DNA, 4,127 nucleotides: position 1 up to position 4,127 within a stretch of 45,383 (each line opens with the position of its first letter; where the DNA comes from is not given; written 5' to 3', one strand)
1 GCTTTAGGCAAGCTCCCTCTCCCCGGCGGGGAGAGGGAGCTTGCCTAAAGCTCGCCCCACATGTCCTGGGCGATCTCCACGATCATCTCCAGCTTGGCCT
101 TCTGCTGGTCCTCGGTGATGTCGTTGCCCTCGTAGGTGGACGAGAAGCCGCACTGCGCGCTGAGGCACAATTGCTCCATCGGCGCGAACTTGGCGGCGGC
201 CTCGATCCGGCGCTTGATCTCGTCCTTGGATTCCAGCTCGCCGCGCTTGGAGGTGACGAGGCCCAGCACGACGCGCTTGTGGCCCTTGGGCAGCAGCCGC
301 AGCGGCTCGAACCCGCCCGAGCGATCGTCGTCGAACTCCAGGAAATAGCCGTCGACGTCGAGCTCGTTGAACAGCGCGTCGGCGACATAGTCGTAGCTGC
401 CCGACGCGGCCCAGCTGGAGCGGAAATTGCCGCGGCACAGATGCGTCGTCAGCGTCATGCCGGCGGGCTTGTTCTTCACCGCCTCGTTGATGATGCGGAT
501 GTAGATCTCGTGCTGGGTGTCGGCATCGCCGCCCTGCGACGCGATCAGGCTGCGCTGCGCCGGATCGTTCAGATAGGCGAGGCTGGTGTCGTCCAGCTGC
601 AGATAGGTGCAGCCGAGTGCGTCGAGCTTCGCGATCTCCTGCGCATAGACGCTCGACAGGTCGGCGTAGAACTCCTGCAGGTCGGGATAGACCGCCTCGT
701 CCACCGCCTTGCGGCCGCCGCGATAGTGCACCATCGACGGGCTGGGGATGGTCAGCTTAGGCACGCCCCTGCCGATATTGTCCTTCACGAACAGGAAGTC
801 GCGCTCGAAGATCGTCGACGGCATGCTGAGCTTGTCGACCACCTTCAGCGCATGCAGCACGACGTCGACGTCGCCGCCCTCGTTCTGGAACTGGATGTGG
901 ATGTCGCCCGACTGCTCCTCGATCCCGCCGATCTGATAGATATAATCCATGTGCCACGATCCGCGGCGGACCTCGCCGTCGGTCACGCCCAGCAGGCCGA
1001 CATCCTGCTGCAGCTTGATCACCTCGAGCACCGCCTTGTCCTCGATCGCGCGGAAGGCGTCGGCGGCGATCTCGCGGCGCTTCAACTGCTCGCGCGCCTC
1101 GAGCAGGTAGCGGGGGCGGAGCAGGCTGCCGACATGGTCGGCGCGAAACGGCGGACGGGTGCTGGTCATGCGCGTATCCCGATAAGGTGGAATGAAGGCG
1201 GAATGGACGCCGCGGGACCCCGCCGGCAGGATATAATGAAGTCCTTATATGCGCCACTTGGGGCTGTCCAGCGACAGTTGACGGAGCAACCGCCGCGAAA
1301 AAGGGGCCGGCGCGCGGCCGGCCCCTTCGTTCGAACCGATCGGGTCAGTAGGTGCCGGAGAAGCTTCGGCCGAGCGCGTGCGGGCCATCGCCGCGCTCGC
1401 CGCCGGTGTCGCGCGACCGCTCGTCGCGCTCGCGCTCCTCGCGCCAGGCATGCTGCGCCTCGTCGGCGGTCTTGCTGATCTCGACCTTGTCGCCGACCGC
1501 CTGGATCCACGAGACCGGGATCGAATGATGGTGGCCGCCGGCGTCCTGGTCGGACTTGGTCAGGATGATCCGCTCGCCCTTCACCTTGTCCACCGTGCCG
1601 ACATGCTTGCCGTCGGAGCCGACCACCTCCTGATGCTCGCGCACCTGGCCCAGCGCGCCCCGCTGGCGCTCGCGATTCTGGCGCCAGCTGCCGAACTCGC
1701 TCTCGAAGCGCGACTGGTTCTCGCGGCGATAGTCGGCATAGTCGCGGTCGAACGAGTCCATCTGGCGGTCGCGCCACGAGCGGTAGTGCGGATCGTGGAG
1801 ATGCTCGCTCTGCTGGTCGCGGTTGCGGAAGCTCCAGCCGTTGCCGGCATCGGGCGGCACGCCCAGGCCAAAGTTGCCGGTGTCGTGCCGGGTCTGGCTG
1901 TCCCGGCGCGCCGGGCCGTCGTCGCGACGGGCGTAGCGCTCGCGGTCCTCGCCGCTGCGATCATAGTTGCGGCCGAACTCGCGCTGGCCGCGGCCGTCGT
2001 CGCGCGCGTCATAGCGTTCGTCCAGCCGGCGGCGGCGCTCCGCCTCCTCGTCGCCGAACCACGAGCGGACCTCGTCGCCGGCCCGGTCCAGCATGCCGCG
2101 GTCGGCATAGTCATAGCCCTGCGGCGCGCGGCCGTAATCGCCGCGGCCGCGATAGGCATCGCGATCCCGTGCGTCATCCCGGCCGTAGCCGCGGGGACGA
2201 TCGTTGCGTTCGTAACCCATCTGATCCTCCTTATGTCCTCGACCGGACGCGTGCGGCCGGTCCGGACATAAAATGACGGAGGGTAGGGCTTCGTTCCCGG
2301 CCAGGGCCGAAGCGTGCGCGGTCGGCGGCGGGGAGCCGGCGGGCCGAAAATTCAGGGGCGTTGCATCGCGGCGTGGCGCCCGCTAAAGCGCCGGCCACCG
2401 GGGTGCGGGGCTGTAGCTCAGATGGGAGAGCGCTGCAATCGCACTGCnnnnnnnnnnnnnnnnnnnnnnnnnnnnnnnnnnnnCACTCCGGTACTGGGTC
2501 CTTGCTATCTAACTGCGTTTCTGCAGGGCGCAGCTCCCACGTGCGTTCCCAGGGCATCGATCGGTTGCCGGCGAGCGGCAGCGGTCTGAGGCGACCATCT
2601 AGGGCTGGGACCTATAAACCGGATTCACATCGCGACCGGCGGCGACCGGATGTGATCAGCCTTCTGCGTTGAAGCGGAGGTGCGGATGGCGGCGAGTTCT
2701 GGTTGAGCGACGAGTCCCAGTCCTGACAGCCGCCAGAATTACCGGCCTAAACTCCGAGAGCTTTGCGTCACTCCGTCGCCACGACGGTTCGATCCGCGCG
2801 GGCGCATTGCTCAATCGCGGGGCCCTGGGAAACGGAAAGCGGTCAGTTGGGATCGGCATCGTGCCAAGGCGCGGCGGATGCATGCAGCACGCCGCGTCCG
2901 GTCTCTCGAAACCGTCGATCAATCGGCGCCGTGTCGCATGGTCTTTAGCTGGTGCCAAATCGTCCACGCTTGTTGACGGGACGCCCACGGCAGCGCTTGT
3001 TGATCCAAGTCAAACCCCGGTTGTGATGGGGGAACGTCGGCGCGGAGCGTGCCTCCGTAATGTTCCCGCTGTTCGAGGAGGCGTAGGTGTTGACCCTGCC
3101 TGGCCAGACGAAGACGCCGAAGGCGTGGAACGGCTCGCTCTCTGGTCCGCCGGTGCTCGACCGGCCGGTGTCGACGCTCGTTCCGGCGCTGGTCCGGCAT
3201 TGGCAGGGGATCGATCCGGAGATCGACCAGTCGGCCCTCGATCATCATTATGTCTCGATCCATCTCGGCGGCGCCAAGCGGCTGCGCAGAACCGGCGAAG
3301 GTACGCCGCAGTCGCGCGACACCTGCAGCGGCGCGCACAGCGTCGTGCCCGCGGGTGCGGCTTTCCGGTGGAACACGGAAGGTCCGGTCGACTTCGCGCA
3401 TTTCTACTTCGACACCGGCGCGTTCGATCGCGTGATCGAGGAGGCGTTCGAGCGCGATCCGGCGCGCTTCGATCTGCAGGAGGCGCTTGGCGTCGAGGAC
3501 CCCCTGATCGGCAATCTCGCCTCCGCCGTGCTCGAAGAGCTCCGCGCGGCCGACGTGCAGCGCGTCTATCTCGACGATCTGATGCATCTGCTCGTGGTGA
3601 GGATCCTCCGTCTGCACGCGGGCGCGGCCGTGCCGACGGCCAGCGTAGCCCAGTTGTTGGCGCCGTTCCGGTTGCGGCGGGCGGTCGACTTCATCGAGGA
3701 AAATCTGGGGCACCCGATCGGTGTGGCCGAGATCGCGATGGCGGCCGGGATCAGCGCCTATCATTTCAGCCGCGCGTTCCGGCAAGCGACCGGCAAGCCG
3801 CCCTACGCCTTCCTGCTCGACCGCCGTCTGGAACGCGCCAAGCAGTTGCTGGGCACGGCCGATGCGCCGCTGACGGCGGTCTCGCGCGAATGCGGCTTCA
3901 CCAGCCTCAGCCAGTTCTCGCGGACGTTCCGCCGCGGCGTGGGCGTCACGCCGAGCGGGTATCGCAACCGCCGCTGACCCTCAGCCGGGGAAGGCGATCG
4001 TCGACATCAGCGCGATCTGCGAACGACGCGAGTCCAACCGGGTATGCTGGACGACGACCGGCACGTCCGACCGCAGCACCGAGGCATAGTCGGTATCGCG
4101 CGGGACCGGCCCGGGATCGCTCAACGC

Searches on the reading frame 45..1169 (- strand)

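Call 52: search_protein_families(library=pfam, proteins=[window:45-1169:-], max_evalue=0.001)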
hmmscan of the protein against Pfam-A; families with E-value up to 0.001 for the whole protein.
window:45-1169:- (374 aa): 1 family
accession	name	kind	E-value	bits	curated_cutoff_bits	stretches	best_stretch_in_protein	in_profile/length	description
PF01717.24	Meth_synt_2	-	7.3e-11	42.4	21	1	164-367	145-322/324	Cobalamin-independent synthase, Catalytic domain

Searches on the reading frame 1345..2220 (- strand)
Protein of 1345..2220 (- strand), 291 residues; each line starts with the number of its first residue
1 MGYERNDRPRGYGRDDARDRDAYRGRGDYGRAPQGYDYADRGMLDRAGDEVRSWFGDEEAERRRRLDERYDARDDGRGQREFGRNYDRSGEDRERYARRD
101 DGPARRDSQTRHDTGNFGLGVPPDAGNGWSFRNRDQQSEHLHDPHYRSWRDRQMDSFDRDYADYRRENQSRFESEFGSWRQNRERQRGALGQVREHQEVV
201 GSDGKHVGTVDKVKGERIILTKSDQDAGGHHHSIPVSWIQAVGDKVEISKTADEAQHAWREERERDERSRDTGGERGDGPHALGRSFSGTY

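Call 52: search_protein_families(library=pfam, proteins=[window:1345-2220:-], max_evalue=0.001)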
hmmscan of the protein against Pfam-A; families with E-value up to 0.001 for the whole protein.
window:1345-2220:- (291 aa): 1 family
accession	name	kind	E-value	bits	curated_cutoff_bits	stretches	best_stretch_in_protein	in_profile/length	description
PF09939.14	DUF2171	-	6.3e-24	84.5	25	1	193-255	1-63/64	Uncharacterized protein conserved in bacteria (DUF2171)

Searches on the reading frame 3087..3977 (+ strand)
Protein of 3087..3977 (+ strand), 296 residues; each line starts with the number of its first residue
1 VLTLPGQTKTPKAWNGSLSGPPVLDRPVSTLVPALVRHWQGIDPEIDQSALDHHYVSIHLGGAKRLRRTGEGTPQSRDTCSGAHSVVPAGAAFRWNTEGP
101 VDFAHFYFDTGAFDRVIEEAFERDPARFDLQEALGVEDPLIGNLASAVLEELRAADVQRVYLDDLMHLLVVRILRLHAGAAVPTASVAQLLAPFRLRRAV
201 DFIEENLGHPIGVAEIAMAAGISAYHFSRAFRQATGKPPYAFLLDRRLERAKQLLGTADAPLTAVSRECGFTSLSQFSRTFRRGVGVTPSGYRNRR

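Call 52: search_protein_families(library=pfam, proteins=[window:3087-3977:+], max_evalue=0.001)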
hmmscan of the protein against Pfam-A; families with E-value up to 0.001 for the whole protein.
window:3087-3977:+ (296 aa): 2 families
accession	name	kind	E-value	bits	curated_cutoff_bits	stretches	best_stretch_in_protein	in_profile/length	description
PF12833.13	HTH_18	-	3.3e-23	82.2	33.6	1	217-295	2-80/80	Helix-turn-helix domain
PF00165.29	HTH_AraC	-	2e-18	66.5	26.6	2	261-294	10-42/42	Bacterial regulatory helix-turn-helix proteins, AraC family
